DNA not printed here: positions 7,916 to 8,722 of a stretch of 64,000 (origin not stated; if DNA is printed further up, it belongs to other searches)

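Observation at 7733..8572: Tandem HTH_17 proteins with different anchors: one membrane-tethered, one fused to a bactofilin polymer domain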

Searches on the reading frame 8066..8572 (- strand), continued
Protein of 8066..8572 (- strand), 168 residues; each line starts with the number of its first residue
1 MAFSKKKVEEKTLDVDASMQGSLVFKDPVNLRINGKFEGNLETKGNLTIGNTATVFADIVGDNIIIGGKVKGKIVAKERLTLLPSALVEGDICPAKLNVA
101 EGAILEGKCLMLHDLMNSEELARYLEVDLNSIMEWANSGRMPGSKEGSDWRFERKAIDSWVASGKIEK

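Call 18: find_homologous_proteins(query=A2, max_evalue=1e-10)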
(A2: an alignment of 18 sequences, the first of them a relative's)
Query A2 (18 sequences) (180 aa, profile of the alignment): 2616 proteins with E <= 1e-10 among 5182 candidates; the best 120 are listed.
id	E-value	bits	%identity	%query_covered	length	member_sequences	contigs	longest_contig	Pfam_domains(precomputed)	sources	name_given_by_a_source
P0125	1.5e-68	248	51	94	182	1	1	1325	PF12728.14,PF04519.20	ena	-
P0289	6.2e-68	246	49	99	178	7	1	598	PF12728.14,PF04519.20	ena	-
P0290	7.0e-68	246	58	99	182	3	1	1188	PF12728.14,PF04519.20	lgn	-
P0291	7.4e-68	246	58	93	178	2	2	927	PF12728.14,PF04519.20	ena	-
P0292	7.9e-68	246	54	97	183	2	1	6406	PF12728.14,PF04519.20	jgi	-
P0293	1.3e-67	245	53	98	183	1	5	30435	PF12728.14,PF04519.20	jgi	-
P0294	1.5e-67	245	55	95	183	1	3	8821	PF12728.14,PF04519.20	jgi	-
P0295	1.8e-67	245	51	97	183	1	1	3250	PF12728.14,PF04519.20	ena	-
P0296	2.6e-67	244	47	99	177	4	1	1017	PF12728.14,PF04519.20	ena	-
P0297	2.8e-67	244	54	93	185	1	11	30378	PF12728.14,PF04519.20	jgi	jgi:excisionase family DNA binding protein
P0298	2.9e-67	244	51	98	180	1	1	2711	PF12728.14,PF04519.20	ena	-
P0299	3.5e-67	244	52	98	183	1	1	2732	PF12728.14,PF04519.20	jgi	jgi:excisionase family DNA binding protein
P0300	3.6e-67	244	55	98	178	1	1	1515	PF12728.14,PF04519.20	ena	-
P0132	3.6e-67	244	100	100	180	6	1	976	PF12728.14,PF04519.20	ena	-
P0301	3.9e-67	243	58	99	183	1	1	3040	PF12728.14,PF04519.20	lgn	-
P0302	3.9e-67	243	50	99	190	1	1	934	PF12728.14,PF04519.20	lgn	-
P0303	4.1e-67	243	50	97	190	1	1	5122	PF12728.14,PF04519.20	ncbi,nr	ncbi:MAG: polymer-forming cytoskeletal protein [Candidatus Omnitrophica bacterium]|nr:polymer-formin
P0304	4.7e-67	243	53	93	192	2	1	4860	PF12728.14,PF04519.20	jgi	jgi:excisionase family DNA binding protein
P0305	4.8e-67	243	51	98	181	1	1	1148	PF12728.14,PF04519.20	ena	-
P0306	5.6e-67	243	51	98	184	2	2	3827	PF12728.14,PF04519.20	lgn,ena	-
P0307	6.3e-67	243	51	98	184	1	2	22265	PF12728.14,PF04519.20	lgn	-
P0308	9.1e-67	242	50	94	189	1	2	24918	PF12728.14,PF04519.20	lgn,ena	-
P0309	1.1e-66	242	50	99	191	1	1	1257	PF12728.14,PF04519.20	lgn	-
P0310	1.1e-66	242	48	99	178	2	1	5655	PF12728.14,PF04519.20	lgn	-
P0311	1.2e-66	242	47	97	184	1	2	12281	PF12728.14,PF04519.20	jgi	jgi:excisionase family DNA binding protein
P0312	1.3e-66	242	50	99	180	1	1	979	PF12728.14,PF04519.20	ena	-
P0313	1.5e-66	242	53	93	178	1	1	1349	PF12728.14,PF04519.20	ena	-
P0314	1.6e-66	241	51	94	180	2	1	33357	PF12728.14,PF04519.20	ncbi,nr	ncbi:MAG: polymer-forming cytoskeletal protein [Candidatus Omnitrophica bacterium]|nr:polymer-formin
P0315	1.6e-66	241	46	97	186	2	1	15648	PF12728.14,PF04519.20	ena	-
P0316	1.6e-66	241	55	99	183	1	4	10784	PF12728.14,PF04519.20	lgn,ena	-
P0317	1.8e-66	241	53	93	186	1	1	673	PF12728.14,PF04519.20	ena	-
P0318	1.8e-66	241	47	99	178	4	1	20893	PF12728.14,PF04519.20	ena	-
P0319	1.8e-66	241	51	97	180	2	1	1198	PF12728.14,PF04519.20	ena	-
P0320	1.8e-66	241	50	97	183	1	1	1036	PF12728.14,PF04519.20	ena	-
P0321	1.9e-66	241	49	93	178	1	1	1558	PF12728.14,PF04519.20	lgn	-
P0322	2.0e-66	241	47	99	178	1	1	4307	PF12728.14,PF04519.20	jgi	jgi:excisionase family DNA binding protein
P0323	2.0e-66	241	57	93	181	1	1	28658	PF12728.14,PF04519.20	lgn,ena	-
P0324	2.0e-66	241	47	99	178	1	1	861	PF12728.14,PF04519.20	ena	-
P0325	2.3e-66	241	49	99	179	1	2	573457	PF12728.14,PF04519.20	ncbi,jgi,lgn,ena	-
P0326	2.5e-66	241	48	99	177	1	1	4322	PF12728.14,PF04519.20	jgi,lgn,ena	-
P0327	2.6e-66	241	55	98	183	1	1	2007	PF12728.14,PF04519.20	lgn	-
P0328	2.6e-66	241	53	97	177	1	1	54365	PF12728.14,PF04519.20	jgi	-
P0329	2.9e-66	241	49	97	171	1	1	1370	PF12728.14,PF04519.20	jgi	jgi:excisionase family DNA binding protein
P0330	3.0e-66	241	50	99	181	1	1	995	PF12728.14,PF04519.20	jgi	-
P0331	3.1e-66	240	50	93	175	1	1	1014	PF12728.14,PF04519.20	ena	-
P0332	3.1e-66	240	50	99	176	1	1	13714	PF12728.14,PF04519.20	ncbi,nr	ncbi:MAG: polymer-forming cytoskeletal protein [Candidatus Omnitrophota bacterium]|nr:polymer-formin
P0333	3.3e-66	240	48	98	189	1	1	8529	PF12728.14,PF04519.20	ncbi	-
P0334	3.4e-66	240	49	99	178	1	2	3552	PF12728.14,PF04519.20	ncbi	-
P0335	3.5e-66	240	53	98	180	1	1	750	PF12728.14,PF04519.20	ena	-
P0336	3.5e-66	240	48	99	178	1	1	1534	PF12728.14,PF04519.20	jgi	jgi:excisionase family DNA binding protein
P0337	3.6e-66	240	45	99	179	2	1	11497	PF12728.14,PF04519.20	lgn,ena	-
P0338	3.8e-66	240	47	99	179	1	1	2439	PF12728.14,PF04519.20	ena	-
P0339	4.5e-66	240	52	93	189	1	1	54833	PF12728.14,PF04519.20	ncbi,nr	ncbi:MAG: polymer-forming cytoskeletal protein [Candidatus Omnitrophica bacterium]|nr:polymer-formin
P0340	5.1e-66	240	49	99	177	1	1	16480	PF12728.14,PF04519.20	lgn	-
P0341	5.1e-66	240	49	98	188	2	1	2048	PF12728.14,PF04519.20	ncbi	-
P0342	5.1e-66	240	50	99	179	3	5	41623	PF12728.14,PF04519.20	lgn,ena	-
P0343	5.2e-66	240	54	97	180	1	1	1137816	PF12728.14,PF04519.20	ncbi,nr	ncbi:MAG: polymer-forming cytoskeletal protein [Candidatus Omnitrophota bacterium]|nr:MAG: polymer-f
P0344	5.2e-66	240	52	99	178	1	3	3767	PF12728.14,PF04519.20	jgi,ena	-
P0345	5.3e-66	240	48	99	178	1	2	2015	PF12728.14,PF04519.20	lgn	-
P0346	5.6e-66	240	51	97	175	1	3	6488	PF12728.14,PF04519.20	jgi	jgi:excisionase family DNA binding protein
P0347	6.5e-66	239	57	98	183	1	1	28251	PF12728.14,PF04519.20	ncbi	ncbi:MAG: polymer-forming cytoskeletal protein [Candidatus Omnitrophota bacterium]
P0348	6.6e-66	239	49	99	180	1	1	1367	PF12728.14,PF04519.20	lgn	-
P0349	6.7e-66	239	57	95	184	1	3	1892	PF12728.14,PF04519.20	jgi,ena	-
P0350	6.7e-66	239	54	98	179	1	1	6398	PF12728.14,PF04519.20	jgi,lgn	jgi:excisionase family DNA binding protein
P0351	6.8e-66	239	55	98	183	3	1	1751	PF12728.14,PF04519.20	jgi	jgi:excisionase family DNA binding protein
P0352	7.5e-66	239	47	98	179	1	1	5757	PF12728.14,PF04519.20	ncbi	-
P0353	7.6e-66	239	62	100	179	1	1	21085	PF12728.14,PF04519.20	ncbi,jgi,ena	-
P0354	7.9e-66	239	51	99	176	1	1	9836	PF12728.14,PF04519.20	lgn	-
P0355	7.9e-66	239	53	98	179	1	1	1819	PF12728.14,PF04519.20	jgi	jgi:excisionase family DNA binding protein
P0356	8.3e-66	239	53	98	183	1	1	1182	PF12728.14,PF04519.20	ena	-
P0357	8.6e-66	239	53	98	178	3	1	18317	PF12728.14,PF04519.20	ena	-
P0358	8.7e-66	239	48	99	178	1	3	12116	PF12728.14,PF04519.20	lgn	-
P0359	8.9e-66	239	48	99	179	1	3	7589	PF12728.14,PF04519.20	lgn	-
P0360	9.0e-66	239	46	98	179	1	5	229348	PF12728.14,PF04519.20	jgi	-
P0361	1.0e-65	239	50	94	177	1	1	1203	PF12728.14,PF04519.20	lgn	-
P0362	1.1e-65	239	51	93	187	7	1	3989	PF12728.14,PF04519.20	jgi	-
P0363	1.1e-65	239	50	98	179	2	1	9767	PF12728.14,PF04519.20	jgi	-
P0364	1.1e-65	239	52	93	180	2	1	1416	PF12728.14,PF04519.20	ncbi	-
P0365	1.1e-65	239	52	97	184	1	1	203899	PF12728.14,PF04519.20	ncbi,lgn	-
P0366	1.1e-65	239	49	94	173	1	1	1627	PF12728.14,PF04519.20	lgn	-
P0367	1.2e-65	239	46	99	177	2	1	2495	PF12728.14,PF04519.20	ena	-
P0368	1.2e-65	239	49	99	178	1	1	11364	PF12728.14,PF04519.20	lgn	-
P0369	1.2e-65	239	55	93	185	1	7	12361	PF12728.14,PF04519.20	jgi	jgi:excisionase family DNA binding protein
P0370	1.2e-65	239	51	99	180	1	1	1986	PF12728.14,PF04519.20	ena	-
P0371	1.2e-65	239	49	99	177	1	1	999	PF12728.14,PF04519.20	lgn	-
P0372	1.2e-65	239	49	99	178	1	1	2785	PF12728.14,PF04519.20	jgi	-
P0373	1.3e-65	239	53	98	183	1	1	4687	PF12728.14,PF04519.20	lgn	-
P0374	1.3e-65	238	52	97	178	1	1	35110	PF12728.14,PF04519.20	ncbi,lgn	ncbi:MAG: polymer-forming cytoskeletal protein [Candidatus Omnitrophota bacterium]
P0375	1.3e-65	238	45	92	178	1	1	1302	PF12728.14,PF04519.20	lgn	-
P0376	1.3e-65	238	51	99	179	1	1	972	PF12728.14,PF04519.20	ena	-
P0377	1.4e-65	238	50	99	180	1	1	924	PF12728.14,PF04519.20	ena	-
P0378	1.4e-65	238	50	94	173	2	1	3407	PF12728.14,PF04519.20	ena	-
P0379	1.4e-65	238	48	97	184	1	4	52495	PF12728.14,PF04519.20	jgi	jgi:excisionase family DNA binding protein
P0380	1.5e-65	238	48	99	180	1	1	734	PF12728.14,PF04519.20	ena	-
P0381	1.5e-65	238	50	99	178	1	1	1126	PF12728.14,PF04519.20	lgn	-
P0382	1.5e-65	238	50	99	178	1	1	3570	PF12728.14,PF04519.20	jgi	jgi:excisionase family DNA binding protein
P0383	1.5e-65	238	49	99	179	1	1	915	PF12728.14,PF04519.20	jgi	-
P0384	1.6e-65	238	48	94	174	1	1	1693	PF12728.14,PF04519.20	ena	-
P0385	1.6e-65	238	49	98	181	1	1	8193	PF12728.14,PF04519.20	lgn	-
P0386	1.7e-65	238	50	98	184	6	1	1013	PF12728.14,PF04519.20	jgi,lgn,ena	-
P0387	1.7e-65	238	56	98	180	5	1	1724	PF12728.14,PF04519.20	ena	-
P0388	1.7e-65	238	53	98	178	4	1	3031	PF12728.14,PF04519.20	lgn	-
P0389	1.7e-65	238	51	99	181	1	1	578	PF12728.14,PF04519.20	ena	-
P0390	1.8e-65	238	49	99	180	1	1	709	PF12728.14,PF04519.20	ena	-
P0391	1.8e-65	238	46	99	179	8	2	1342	PF12728.14,PF04519.20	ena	-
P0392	1.9e-65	238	51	96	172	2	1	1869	PF12728.14,PF04519.20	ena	-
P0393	1.9e-65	238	50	93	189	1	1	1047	PF12728.14,PF04519.20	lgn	-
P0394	1.9e-65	238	50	99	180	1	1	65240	PF12728.14,PF04519.20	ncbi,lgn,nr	ncbi:MAG: polymer-forming cytoskeletal protein [Candidatus Omnitrophica bacterium]|nr:polymer-formin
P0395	1.9e-65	238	46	99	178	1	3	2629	PF12728.14,PF04519.20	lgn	-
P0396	1.9e-65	238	49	99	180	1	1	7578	PF12728.14,PF04519.20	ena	-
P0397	1.9e-65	238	49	99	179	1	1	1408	PF12728.14,PF04519.20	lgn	-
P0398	2.0e-65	238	48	99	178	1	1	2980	PF12728.14,PF04519.20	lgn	-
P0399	2.1e-65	238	52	99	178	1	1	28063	PF12728.14,PF04519.20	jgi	-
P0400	2.1e-65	238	46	98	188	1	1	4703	PF12728.14,PF04519.20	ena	-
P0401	2.1e-65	238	51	99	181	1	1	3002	PF12728.14,PF04519.20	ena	-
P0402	2.1e-65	238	46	98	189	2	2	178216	PF12728.14,PF04519.20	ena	-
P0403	2.2e-65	238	56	96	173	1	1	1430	PF12728.14,PF04519.20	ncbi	-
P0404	2.4e-65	238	53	96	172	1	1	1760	PF12728.14,PF04519.20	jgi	jgi:excisionase family DNA binding protein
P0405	2.4e-65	238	46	99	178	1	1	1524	PF12728.14,PF04519.20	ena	-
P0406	2.4e-65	238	50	96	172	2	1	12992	PF12728.14,PF04519.20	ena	-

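Call 19: find_encoding_contigs(protein=P0343, flank=6000, max_places=1)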
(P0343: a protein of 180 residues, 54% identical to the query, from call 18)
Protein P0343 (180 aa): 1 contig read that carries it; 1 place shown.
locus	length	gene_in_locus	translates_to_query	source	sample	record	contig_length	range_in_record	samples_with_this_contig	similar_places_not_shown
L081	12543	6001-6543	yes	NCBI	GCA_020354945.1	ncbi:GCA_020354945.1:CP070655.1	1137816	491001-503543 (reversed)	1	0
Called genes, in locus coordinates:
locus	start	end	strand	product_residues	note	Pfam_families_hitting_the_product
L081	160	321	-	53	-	-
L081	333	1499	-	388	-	PF05990:DUF900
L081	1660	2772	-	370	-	PF02666:PS_Dcarbxylase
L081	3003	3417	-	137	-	PF13386:DsbD_2 (weak)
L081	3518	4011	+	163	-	PF04748:Polysacc_deac_2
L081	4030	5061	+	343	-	PF00814:TsaD, PF22521:HypF_C_2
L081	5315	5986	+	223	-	PF02308:MgtC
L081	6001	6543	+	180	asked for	PF04519:Bactofilin, PF12728:HTH_17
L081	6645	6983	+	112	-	PF12728:HTH_17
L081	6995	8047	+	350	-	PF13180:PDZ_2 (weak), PF17820:PDZ_6 (weak), PF00595:PDZ (weak)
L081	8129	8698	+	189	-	-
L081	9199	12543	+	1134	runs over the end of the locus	PF00069:Pkinase, PF03109:ABC1 (faint), PF07714:PK_Tyr_Ser-Thr, PF13191:AAA_16, PF07719:TPR_2 (faint), PF13181:TPR_8 (faint), PF13374:TPR_10 (faint), PF13424:TPR_12 (weak)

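Call 20: find_encoding_contigs(protein=P0325, flank=6000, max_places=1)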
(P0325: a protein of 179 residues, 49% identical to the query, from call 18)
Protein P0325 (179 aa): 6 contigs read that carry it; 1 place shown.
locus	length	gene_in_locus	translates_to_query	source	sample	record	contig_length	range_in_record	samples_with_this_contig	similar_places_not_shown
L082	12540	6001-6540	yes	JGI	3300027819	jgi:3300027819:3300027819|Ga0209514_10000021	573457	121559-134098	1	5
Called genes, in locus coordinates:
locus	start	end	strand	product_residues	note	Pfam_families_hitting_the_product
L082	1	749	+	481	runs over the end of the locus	PF01425:Amidase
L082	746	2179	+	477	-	PF02934:GatB_N, PF02637:GatB_Yqey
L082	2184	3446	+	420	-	PF22694:CtpB_N-like, PF00595:PDZ, PF13180:PDZ_2, PF17820:PDZ_6, PF03572:Peptidase_S41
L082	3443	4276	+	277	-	PF04748:Polysacc_deac_2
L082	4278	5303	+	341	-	PF00814:TsaD, PF22521:HypF_C_2 (weak)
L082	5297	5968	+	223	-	PF02308:MgtC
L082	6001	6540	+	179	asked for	PF04519:Bactofilin, PF12728:HTH_17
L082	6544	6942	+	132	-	PF12728:HTH_17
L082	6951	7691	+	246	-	PF00731:AIRC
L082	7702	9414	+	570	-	PF01969:Ni_insertion, PF17820:PDZ_6 (weak), PF00595:PDZ, PF13180:PDZ_2 (weak), PF17820:PDZ_6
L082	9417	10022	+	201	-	PF00672:HAMP (weak)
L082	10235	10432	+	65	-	PF12728:HTH_17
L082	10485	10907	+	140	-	PF22817:ApeP-like (weak), PF07977:FabA, PF22818:ApeI-like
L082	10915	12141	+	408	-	PF00109:ketoacyl-synt, PF02801:Ketoacyl-synt_C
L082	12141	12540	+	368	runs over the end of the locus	PF01073:3Beta_HSD (weak), PF01370:Epimerase, PF02719:Polysacc_synt_2 (faint), PF04321:RmlD_sub_bind (weak), PF07993:NAD_binding_4, PF16363:GDP_Man_Dehyd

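Call 21: find_encoding_contigs(protein=P0360, flank=6000, max_places=1)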
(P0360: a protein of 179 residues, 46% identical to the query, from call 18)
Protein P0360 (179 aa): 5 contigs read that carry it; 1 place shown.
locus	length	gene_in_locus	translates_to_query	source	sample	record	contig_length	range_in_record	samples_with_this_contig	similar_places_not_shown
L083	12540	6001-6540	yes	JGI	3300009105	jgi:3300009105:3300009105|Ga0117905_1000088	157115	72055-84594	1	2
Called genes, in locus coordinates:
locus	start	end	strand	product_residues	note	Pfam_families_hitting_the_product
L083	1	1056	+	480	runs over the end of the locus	PF01425:Amidase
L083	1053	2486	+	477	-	PF02934:GatB_N, PF02637:GatB_Yqey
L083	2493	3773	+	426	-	PF22694:CtpB_N-like (weak), PF00595:PDZ, PF13180:PDZ_2, PF17820:PDZ_6, PF03572:Peptidase_S41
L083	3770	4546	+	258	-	PF04748:Polysacc_deac_2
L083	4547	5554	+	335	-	PF00814:TsaD, PF22521:HypF_C_2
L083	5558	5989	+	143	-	PF02308:MgtC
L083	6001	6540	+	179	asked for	PF04519:Bactofilin, PF12728:HTH_17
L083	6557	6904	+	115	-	PF12728:HTH_17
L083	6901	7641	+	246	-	PF00731:AIRC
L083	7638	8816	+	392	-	PF01969:Ni_insertion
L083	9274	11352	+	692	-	PF00515:TPR_1 (faint), PF07719:TPR_2 (faint), PF13176:TPR_7 (faint), PF13424:TPR_12 (weak), PF13428:TPR_14 (faint), PF13431:TPR_17 (faint), PF13371:TPR_9 (faint), PF13432:TPR_16 (weak), +2 more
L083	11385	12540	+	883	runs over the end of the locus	PF02739:5_3_exonuc_N, PF01367:5_3_exonuc, PF01612:DNA_pol_A_exo1, PF22619:DNA_polI_exo1, PF00476:DNA_pol_A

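Call 22: find_encoding_contigs(protein=P0151, flank=6000, max_places=2)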
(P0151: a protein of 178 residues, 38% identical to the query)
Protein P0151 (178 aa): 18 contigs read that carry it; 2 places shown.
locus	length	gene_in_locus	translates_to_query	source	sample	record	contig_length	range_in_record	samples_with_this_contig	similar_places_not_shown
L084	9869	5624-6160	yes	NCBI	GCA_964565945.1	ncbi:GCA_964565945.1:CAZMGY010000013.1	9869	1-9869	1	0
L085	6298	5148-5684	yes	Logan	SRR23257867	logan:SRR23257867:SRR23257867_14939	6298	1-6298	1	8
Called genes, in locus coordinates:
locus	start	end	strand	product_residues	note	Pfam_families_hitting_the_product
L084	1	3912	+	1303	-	?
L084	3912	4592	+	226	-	PF05036:SPOR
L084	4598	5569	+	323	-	PF07719:TPR_2 (weak), PF00515:TPR_1 (weak), PF00595:PDZ (weak), PF13180:PDZ_2 (faint), PF17820:PDZ_6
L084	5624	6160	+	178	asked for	PF04519:Bactofilin, PF12728:HTH_17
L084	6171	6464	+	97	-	PF12728:HTH_17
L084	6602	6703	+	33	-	-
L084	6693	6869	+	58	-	-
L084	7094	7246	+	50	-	-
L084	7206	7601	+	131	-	-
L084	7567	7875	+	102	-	-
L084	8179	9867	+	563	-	?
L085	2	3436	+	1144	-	?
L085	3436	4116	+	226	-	PF05036:SPOR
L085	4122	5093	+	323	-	PF07719:TPR_2 (weak), PF00515:TPR_1 (weak), PF00595:PDZ (weak), PF13180:PDZ_2 (faint), PF17820:PDZ_6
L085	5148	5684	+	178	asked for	PF04519:Bactofilin, PF12728:HTH_17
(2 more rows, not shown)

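Call 23: find_encoding_contigs(protein=P0288, flank=6000, max_places=1)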
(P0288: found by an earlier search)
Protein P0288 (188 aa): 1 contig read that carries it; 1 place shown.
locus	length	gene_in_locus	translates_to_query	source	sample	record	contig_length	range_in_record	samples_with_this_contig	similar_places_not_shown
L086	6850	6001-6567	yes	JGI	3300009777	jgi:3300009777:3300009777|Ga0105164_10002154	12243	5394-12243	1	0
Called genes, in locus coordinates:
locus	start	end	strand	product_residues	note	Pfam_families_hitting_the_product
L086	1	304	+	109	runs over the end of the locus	PF09685:MamF_MmsF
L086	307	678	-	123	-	PF13560:HTH_31, PF12844:HTH_19 (weak), PF01381:HTH_3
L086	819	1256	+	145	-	-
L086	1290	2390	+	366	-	PF25216:Volactin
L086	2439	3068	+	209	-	-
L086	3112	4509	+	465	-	PF00142:Fer4_NifH (weak), PF01656:CbiA, PF06564:CBP_BcsQ, PF09140:MipZ (faint), PF10609:ParA (faint), PF13614:AAA_31, PF16561:AMPK1_CBM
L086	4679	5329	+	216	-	-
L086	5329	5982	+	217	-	-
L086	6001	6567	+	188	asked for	PF04519:Bactofilin, PF12728:HTH_17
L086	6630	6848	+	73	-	?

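Call 34: search_solved_structures(query=window:8066-8572:-, max_evalue=1, show_alignments=3)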
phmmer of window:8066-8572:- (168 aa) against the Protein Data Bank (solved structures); distinct sequences matched with E-value up to 1: 4.
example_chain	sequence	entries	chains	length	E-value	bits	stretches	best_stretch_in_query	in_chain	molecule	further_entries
2n3d_A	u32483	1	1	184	3.3e-06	30.2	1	13-111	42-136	Bactofilin A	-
6ria_A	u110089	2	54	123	0.00018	24.6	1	15-110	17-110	bactofilin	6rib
7ar9_z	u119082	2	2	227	0.021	17.9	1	34-123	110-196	CA3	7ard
7ar9_y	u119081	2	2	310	0.041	16.9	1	33-68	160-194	CA2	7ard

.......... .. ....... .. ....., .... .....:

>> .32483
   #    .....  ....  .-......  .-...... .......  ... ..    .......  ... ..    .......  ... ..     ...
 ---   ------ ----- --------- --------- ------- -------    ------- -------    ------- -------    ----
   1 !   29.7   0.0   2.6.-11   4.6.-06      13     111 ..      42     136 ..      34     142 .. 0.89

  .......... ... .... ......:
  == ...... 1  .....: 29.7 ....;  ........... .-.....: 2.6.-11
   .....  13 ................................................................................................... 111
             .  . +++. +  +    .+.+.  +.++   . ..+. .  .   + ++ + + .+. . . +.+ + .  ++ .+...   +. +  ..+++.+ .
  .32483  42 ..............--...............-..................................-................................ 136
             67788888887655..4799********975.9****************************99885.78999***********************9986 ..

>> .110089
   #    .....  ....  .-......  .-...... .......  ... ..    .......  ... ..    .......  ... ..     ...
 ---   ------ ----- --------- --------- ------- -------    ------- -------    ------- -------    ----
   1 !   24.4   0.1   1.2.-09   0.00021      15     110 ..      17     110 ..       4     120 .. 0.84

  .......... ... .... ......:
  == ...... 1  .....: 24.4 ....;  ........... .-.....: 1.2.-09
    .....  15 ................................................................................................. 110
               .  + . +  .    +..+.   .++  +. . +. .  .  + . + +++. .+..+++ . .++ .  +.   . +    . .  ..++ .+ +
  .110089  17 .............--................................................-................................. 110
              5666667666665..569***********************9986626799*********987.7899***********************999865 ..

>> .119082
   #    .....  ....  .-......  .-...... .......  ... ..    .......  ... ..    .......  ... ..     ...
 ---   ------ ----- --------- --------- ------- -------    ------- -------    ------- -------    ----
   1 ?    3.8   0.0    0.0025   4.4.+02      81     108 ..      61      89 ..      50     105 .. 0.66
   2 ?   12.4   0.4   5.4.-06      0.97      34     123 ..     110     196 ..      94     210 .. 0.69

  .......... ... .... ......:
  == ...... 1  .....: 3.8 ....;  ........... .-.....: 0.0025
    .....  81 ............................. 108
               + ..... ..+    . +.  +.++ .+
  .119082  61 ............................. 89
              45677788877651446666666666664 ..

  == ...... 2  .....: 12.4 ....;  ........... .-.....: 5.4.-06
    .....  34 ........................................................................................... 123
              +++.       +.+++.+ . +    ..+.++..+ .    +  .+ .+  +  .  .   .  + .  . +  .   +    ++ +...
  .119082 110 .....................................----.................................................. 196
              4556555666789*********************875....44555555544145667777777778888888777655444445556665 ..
